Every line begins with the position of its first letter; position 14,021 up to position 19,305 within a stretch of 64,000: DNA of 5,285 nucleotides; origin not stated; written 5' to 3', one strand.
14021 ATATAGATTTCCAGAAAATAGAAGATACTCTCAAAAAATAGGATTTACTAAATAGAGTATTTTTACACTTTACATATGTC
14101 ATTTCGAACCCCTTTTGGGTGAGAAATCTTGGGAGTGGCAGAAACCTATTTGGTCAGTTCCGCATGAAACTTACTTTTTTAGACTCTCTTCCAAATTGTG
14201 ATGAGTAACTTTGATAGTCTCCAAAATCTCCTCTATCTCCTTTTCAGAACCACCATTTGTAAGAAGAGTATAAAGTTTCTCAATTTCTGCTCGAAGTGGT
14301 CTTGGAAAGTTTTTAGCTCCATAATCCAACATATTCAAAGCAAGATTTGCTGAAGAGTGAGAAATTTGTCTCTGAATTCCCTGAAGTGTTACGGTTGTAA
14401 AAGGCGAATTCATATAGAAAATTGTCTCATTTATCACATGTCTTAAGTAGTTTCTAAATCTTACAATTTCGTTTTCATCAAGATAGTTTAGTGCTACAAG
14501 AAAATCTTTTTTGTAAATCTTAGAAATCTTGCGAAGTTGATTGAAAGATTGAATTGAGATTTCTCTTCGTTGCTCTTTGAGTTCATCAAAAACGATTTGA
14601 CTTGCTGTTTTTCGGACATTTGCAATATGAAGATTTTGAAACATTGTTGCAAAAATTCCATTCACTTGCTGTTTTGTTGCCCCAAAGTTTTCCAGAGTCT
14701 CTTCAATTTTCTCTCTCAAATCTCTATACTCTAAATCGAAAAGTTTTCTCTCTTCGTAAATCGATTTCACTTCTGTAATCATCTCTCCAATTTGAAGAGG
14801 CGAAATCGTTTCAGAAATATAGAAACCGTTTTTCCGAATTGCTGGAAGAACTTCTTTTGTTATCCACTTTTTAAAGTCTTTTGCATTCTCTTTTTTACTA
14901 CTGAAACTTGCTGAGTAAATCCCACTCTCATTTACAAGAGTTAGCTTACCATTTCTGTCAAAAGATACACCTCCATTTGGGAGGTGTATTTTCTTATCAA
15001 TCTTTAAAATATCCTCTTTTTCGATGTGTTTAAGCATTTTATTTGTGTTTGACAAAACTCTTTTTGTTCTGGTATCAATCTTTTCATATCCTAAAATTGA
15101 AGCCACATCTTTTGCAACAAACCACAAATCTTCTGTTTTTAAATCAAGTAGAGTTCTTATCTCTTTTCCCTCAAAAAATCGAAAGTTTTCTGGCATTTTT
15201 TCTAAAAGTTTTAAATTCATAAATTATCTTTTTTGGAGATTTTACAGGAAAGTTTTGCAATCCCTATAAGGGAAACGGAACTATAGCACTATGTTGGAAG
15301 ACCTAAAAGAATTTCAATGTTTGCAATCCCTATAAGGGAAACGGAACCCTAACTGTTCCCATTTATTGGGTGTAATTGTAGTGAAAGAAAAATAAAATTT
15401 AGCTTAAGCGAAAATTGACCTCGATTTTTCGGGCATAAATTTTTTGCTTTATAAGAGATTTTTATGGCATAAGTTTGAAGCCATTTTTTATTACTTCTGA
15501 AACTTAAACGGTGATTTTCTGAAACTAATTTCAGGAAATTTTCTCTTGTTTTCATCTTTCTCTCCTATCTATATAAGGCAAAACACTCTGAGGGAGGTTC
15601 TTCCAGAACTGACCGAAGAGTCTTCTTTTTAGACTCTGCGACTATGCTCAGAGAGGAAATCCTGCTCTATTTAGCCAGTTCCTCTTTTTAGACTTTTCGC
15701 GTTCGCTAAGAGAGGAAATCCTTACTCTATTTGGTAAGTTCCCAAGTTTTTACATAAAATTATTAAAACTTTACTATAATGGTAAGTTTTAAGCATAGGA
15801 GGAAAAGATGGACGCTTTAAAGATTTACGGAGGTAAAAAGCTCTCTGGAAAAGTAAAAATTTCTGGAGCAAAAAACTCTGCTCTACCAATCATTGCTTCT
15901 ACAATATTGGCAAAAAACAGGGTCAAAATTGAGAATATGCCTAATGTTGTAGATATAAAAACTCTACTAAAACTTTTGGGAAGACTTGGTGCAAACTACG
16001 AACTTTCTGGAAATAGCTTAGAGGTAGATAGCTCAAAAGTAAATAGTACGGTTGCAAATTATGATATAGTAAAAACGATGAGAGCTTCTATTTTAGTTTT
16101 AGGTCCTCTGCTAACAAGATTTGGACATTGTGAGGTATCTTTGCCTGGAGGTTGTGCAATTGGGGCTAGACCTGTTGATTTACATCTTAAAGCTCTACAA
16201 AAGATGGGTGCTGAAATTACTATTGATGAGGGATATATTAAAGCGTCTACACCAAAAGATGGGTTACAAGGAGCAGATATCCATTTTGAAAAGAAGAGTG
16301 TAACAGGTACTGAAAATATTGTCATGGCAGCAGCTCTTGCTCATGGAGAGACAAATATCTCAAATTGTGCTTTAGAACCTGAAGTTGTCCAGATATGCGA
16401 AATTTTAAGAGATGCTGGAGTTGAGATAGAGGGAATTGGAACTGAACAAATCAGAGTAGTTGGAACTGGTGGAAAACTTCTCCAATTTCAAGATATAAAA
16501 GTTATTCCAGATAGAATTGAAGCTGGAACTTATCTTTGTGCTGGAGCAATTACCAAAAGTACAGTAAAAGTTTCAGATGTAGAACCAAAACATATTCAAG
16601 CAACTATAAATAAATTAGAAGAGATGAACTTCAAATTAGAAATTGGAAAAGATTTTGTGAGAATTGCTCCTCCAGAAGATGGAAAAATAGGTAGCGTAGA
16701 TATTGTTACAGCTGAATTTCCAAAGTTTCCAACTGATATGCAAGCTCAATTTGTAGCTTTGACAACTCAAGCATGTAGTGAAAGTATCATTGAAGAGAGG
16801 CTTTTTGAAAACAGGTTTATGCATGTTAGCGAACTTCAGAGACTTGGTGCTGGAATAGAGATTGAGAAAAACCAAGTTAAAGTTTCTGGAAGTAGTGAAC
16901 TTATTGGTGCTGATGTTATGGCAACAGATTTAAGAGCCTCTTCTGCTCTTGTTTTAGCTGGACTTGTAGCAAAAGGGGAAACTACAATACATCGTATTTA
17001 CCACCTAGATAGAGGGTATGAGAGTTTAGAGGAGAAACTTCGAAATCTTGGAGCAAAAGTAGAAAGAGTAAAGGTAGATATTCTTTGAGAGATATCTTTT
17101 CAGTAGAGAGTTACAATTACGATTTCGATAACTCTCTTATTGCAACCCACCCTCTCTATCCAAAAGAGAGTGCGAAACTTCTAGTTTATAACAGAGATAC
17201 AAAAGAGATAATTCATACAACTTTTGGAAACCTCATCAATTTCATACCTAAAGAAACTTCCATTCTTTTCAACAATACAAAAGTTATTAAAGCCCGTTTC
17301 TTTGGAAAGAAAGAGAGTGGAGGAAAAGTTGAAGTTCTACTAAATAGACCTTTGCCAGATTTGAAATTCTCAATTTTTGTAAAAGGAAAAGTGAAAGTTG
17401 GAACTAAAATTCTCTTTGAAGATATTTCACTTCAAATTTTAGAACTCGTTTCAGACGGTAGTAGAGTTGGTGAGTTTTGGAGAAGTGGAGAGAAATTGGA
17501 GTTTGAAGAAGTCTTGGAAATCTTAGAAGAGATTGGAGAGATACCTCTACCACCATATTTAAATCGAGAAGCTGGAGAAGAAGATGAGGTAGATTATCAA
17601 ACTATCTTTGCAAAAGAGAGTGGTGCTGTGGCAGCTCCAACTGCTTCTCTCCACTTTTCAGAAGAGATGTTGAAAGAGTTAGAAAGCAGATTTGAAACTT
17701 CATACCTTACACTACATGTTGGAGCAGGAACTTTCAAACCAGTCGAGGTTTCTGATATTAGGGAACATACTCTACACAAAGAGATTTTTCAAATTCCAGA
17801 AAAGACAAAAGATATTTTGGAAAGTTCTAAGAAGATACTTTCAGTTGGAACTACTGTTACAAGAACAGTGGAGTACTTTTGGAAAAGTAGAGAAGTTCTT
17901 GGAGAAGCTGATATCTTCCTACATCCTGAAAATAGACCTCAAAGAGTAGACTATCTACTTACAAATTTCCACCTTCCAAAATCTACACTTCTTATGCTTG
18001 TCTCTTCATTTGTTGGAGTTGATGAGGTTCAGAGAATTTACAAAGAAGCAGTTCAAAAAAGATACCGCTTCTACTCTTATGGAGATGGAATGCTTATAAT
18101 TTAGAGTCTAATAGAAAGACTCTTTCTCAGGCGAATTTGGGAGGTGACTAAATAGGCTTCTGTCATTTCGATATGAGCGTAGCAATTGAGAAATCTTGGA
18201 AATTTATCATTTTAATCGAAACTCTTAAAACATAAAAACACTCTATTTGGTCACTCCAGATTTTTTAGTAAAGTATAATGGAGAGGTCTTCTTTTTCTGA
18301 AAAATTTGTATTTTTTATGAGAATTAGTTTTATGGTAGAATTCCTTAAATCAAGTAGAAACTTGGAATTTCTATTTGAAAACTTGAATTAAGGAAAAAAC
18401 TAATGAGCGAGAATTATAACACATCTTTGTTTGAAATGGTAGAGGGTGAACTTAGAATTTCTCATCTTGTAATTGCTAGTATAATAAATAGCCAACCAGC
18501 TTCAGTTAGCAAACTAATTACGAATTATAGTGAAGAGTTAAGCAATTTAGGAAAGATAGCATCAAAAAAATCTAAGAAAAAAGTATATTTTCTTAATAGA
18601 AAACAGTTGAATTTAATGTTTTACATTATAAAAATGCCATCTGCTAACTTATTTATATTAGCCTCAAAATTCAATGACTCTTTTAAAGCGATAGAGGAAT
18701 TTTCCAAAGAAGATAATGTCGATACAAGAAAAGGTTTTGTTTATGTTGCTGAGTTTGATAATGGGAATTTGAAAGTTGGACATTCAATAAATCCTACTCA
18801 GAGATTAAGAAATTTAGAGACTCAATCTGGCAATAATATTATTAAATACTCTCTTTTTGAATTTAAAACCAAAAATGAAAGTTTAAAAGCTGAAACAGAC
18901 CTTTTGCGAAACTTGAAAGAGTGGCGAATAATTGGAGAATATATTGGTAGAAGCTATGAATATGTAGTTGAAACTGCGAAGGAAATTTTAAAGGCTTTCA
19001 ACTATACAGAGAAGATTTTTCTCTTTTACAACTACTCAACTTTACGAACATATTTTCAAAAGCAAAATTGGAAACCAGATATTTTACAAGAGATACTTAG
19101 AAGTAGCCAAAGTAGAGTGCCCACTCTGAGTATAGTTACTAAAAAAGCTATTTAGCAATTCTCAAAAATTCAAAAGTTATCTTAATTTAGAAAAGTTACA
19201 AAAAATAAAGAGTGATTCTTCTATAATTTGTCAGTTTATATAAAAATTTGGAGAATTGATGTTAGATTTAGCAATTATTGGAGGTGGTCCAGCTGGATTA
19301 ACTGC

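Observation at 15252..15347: Orphan two-repeat CRISPR-like mini-array beside a BRO-N/RhuM-like gene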

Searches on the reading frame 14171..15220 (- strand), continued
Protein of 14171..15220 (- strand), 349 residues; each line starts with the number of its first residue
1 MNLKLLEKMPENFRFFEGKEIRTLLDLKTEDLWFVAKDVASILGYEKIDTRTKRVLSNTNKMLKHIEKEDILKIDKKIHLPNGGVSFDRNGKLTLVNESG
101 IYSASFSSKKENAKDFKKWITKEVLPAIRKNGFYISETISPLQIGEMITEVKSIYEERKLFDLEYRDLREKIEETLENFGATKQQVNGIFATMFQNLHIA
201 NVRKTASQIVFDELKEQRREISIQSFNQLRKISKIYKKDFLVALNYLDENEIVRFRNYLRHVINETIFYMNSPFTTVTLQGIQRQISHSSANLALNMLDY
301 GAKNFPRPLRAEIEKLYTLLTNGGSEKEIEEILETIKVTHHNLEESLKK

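Call 70: find_homologous_proteins(query=L012:18242-18934:+, max_evalue=0.00001)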
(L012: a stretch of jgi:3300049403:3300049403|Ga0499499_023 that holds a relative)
Query L012:18242-18934:+ (231 aa): 6 proteins with E <= 0.00001 among 75 candidates.
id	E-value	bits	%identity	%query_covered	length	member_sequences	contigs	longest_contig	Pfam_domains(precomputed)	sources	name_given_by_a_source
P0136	7.5e-126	436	82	99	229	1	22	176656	PF01881.22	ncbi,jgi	jgi:CRISPR-associated endoribonuclease Cas6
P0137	8.9e-99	348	65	99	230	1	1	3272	PF01881.22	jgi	jgi:CRISPR-associated endoribonuclease Cas6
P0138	2.7e-88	313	58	99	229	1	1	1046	PF01881.22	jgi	jgi:CRISPR-associated endoribonuclease Cas6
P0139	1.8e-85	304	60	97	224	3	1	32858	PF01881.22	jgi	jgi:CRISPR-associated endoribonuclease Cas6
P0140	1.8e-83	297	58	97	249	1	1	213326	PF01881.22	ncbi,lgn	-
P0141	2.8e-77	277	54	97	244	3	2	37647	PF01881.22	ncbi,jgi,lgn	jgi:CRISPR-associated endoribonuclease Cas6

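Call 71: find_encoding_contigs(protein=P0136, flank=10000, max_places=4)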
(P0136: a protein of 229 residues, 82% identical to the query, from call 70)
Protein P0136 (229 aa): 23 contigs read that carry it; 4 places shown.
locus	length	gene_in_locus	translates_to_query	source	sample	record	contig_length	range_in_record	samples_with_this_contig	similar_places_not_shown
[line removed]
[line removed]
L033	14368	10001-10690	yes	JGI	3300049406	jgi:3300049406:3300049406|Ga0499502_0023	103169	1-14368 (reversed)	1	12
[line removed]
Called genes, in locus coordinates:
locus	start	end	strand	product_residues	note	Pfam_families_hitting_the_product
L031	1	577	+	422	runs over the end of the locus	PF26549:Tricorn_N (weak)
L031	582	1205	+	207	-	PF00691:OmpA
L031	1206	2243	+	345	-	PF13174:TPR_6 (faint)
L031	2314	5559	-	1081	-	PF25596:CPSase_L_D1, PF02786:CPSase_L_D2, PF02787:CPSase_L_D3, PF25596:CPSase_L_D1, PF02222:ATP-grasp (weak), PF02655:ATP-grasp_3 (weak), PF02786:CPSase_L_D2, PF02142:MGS, +4 more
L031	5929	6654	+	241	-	PF02415:Chlam_PMP (faint)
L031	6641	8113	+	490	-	-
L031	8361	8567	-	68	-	-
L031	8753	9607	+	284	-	PF02498:Bro-N, PF01022:HTH_5 (weak), PF08220:HTH_DeoR, PF08279:HTH_11, PF13412:HTH_24 (faint)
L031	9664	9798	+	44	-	-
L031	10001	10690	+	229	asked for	PF01881:Cas_Cas6_C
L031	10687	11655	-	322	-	PF01075:Glyco_transf_9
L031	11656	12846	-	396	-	PF00291:PALP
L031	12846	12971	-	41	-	-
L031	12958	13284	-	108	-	PF02410:RsfS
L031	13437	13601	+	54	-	-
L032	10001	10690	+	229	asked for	PF01881:Cas_Cas6_C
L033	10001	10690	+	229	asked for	PF01881:Cas_Cas6_C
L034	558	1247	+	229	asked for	PF01881:Cas_Cas6_C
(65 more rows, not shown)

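Call 73: find_encoding_contigs(protein=P0140, flank=10000, max_places=2)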
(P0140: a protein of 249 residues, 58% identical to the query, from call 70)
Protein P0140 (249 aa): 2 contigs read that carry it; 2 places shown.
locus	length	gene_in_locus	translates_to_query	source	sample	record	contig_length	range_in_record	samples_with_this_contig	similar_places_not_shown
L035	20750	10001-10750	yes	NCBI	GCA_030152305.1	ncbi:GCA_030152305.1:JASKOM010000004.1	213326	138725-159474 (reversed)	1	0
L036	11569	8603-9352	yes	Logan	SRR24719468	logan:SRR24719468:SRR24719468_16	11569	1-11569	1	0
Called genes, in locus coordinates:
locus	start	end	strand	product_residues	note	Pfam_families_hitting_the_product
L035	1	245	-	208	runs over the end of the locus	PF07603:Lcl_C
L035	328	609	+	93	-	PF01381:HTH_3 (weak)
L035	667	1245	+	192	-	PF04383:KilA-N, PF10544:T5orf172, PF13455:MUG113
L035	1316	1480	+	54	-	-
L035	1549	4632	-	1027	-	PF05140:ResB, PF01578:Cytochrom_C_asm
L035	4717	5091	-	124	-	PF03692:CxxCxxCC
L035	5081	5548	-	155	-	-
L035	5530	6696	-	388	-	PF07228:SpoIIE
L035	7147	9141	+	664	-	PF18211:Csm1_B, PF22335:Cas10-Cmr2_palm2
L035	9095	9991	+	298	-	-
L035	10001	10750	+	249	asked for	PF01881:Cas_Cas6_C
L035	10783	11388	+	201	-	PF00117:GATase, PF07685:GATase_3, PF01174:SNO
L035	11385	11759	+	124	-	PF17273:DUF5338 (weak)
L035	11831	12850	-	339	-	PF02547:Queuosine_synth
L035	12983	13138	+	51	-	PF12323:HTH_OrfB_IS605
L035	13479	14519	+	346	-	-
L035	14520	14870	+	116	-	PF01648:ACPS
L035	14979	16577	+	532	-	PF00005:ABC_tran, PF02463:SMC_N (faint), PF03193:RsgA_GTPase (faint), PF13304:AAA_21 (faint), PF12848:ABC_tran_Xtn, PF00005:ABC_tran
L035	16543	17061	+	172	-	PF06146:PsiE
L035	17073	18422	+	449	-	PF09084:NMT1, PF00497:SBP_bac_3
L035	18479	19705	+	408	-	PF07228:SpoIIE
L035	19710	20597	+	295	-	PF00892:EamA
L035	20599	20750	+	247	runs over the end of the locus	PF00535:Glycos_transf_2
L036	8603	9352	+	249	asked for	PF01881:Cas_Cas6_C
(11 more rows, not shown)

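Call 79: search_protein_families(library=padloc, proteins=[window:14171-15220:-, L012:11923-13239:+, L012:19296-20267:+, L012:13294-15153:+], max_evalue=0.001)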
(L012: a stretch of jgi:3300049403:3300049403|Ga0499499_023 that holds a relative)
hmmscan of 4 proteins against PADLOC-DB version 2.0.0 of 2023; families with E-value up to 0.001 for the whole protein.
window:14171-15220:- (349 aa): 7 families
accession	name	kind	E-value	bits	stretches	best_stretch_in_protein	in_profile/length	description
PDLC04851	PDC-S05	-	3.9e-11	40.6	1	20-258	21-254/342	-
PDLC04853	PDC-S05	-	3.2e-10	37.7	1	25-261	22-248/336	-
PDLC04852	PDC-S05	-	6.8e-10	36.4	1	21-256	23-249/346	-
PDLC04868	PDC-S05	-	1.1e-09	35.8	1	27-259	24-252/335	-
PDLC04864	PDC-S05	-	1.2e-08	32.5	1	101-256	33-184/277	-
PDLC04871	PDC-S05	-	1.7e-06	25.2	1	27-256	149-374/468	-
PDLC04841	PDC-S04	-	0.00031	18.5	1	12-122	6-112/292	-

L012:11923-13239:+ (438 aa): 3 families
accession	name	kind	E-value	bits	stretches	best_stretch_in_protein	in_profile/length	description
PDLC01828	CARF2--CARF_HEPN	-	6.5e-66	221.1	1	3-436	1-394/394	-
PDLC01824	CARF2--CARF_HEPN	-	1.9e-08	32.2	1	59-430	46-373/376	-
PDLC01842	CARF2--CARF_HEPN_CSX16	-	0.00033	17.8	0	197-269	197-269/478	-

L012:19296-20267:+ (323 aa): 2 families
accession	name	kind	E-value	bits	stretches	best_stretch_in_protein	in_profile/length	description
PDLC01652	WYL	-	2.8e-13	48.5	1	135-318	14-162/162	"CAS-I,CAS-II,CAS-III,CAS-IV,CAS-V,CAS-VI; associated_signaling"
PDLC01457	WYL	-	1.9e-06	25.6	1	34-218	32-206/229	"CAS-I,CAS-II,CAS-III,CAS-IV,CAS-V,CAS-VI; associated_signaling"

L012:13294-15153:+ (619 aa): 12 families
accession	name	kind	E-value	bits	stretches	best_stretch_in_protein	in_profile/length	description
PDLC01293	Cas10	-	1.5e-65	220.3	1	79-490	192-576/577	CAS-III; effector_LS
PDLC00916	Cas10a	-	1.4e-62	210.5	1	63-491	227-650/650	"CRISPR-associated protein Cas10/Csm1, subtype III-A/MTUBE"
PDLC01444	Cas10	-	8.4e-51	171.5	1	84-590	122-587/605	CAS-III; effector_LS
PDLC01739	Cas10a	-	1.7e-42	143.8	1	73-546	225-677/731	-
PDLC01422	Cas10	-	4.4e-13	47.1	1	156-587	95-488/519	CAS-III; effector_LS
PDLC01292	Cas10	-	8.3e-13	46.6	1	120-491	101-381/387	CAS-III; effector_LS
PDLC02054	Cas10b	-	5.9e-10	36.6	1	372-506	281-411/537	-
PDLC00917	Cas10b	-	5e-09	33.6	1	249-490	275-509/510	"CRISPR-associated protein Cas10/Cmr2, subtype III-B"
PDLC01529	Cas10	-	4.1e-08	31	0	90-166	7-81/370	CAS-III; effector_LS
PDLC02058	Cas10d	-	1.4e-05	22.2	0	346-461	153-261/441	-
PDLC02053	Cas10b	-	2.9e-05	20.4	1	410-478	486-550/717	-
PDLC00919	Cas10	-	0.00012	19.3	0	89-252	8-158/414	Cas10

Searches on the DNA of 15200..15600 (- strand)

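Call 31: search_rna_families(source=window, start=15200, end=15600, threshold=evalue, max_evalue=10, show_alignments=3)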
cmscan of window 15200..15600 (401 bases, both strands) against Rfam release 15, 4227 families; matches with E-value up to 10: 0.
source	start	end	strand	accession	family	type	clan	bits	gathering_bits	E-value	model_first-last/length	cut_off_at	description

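Call 36: search_dna_similar(query=window:15282-15318:-, collection=phages, mode=distant, max_evalue=10, max_rows=10)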
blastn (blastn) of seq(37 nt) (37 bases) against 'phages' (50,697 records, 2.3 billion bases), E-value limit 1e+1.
Records with a match: 15; places in all: 15; records where one place covers at least 80% of the query: 0.
Best place of each record, by identity: >=99% 1; 95-99% 6; 90-95% 5; 80-90% 3.
By first word of the organism name: Escherichia 4; Synechococcus 4; Phage 2; Marine 1; Terrisporobacter 1; Oenococcus 1; Bacteriophage 1; Microvirus 1.
By host as written in the record: - 3; Synechococcus sp. WH8017 2; Escherichia coli 2; Synechococcus sp. MW02 2; Terrisporobacter petrolearius DSL 1; Oenococcus oeni 1; Escherichia coli B-01 1; Escherichia coli DH5a 1; and 2 more.
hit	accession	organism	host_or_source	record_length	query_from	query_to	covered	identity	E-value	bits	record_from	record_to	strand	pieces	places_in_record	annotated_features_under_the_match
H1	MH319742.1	Marine virus AG-345-E15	single cell amplified by WGA-X; seawater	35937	3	29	73%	85.2%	6e+0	32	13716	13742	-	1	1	record has no annotation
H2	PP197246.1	Terrisporobacter phage TPDSL_ph1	Terrisporobacter petrolearius DSL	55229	7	30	65%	91.7%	5e-1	36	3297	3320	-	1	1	head maturation protease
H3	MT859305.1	Oenococcus phage Vinitor-27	Oenococcus oeni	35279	4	28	68%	88.0%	6e+0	33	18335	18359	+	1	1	hypothetical protein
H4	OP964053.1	Phage Vinitor23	wine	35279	4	28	68%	88.0%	6e+0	33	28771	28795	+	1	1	record has no annotation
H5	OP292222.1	Escherichia phage Esco_phi_B-01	Escherichia coli B-01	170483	2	24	62%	91.3%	2e+0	34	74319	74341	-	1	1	record has no annotation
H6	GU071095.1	Synechococcus phage S-SM2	Synechococcus sp. WH8017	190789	5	26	59%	90.9%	6e+0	32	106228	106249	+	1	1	uvsW: RNA-DNA + DNA-DNA helicase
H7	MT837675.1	Bacteriophage sp.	human fecal samples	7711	2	23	59%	90.9%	6e+0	32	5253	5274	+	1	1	record has no annotation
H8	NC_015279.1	Synechococcus phage S-SM2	Synechococcus sp. WH8017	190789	5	26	59%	90.9%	6e+0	32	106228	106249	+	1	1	uvsW: DNA helicase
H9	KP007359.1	Escherichia phage vb_EcoM-VR5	Escherichia coli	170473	2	22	57%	95.2%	2e+0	35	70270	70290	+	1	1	hypothetical protein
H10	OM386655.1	Escherichia phage vB_EcoM_ESCO10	Escherichia coli DH5a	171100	2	22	57%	95.2%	2e+0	35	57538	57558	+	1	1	portal vertex of the head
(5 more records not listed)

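Call 60: search_dna_similar(query=window:15282-15318:-, collection=plasmids, mode=distant, max_evalue=1, max_rows=5)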
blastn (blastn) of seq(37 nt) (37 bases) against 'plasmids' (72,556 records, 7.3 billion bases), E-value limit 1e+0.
No match.

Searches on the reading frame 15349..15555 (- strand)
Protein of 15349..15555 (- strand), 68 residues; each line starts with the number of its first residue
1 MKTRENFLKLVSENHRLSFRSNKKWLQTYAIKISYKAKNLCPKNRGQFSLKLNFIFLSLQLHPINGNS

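Call 12: search_protein_families(library=pfam, proteins=[window:15349-15555:-], max_evalue=0.01)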
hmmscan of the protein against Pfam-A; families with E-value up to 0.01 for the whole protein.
window:15349-15555:- (68 aa): 0 families

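Call 92: search_protein_representatives(protein=window:15352-15555:-)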
Query: 68 residues. Proteins with E-value up to 0.001 (for the whole library): 2; up to 1e-10: 1; up to 1e-30: 1. The best 2 are listed.
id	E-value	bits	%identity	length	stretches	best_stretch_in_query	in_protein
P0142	3.3e-38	143.9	100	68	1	1-68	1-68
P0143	8.3e-04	35.6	38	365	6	18-54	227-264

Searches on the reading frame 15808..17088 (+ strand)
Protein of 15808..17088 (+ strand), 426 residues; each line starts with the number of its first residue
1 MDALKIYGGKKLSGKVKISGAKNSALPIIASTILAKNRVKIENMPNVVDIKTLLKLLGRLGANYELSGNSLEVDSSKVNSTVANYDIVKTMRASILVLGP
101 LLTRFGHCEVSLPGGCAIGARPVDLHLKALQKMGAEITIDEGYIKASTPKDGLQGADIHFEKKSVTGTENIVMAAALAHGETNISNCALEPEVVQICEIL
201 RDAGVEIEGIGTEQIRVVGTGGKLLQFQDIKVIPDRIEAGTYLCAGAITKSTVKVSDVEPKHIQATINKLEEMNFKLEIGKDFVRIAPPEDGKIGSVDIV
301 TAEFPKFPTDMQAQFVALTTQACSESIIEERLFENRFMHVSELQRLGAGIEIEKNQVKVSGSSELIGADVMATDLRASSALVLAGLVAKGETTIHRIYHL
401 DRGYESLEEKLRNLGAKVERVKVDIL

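Call 12: search_protein_families(library=pfam, proteins=[window:15808-17088:+], max_evalue=0.01)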
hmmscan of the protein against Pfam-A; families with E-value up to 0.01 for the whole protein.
window:15808-17088:+ (426 aa): 1 family
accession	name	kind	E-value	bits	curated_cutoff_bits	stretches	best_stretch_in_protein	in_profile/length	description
PF00275.25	EPSP_synthase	-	1.2e-105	354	22.8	1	7-411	2-417/417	EPSP synthase (3-phosphoshikimate 1-carboxyvinyltransferase)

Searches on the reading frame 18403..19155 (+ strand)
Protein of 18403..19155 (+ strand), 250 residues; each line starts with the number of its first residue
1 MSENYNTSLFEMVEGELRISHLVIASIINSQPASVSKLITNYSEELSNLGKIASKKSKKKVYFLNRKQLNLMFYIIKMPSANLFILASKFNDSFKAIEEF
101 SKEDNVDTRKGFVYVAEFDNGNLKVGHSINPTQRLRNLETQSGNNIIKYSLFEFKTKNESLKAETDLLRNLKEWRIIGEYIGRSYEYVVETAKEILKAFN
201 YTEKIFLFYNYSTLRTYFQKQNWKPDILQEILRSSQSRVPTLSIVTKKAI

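Call 12: search_protein_families(library=pfam, proteins=[window:18403-19155:+], max_evalue=0.01)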
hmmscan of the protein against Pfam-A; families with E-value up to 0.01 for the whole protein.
window:18403-19155:+ (250 aa): 3 families
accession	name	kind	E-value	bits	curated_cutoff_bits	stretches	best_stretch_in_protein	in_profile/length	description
PF13455.12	MUG113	-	3e-05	25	22.3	1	123-181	1-59/73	Meiotically up-regulated gene 113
PF10544.15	T5orf172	-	8.7e-05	23.4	20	1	111-196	1-94/101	T5orf172 domain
PF09669.15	Phage_pRha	-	0.00048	21.1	29.9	0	20-92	2-76/91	Phage regulatory protein Rha (Phage_pRha)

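Call 79: search_protein_families(library=padloc, proteins=[window:18403-19152:+], max_evalue=0.001)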
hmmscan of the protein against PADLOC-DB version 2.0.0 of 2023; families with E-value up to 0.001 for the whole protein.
window:18403-19152:+ (250 aa): 0 families
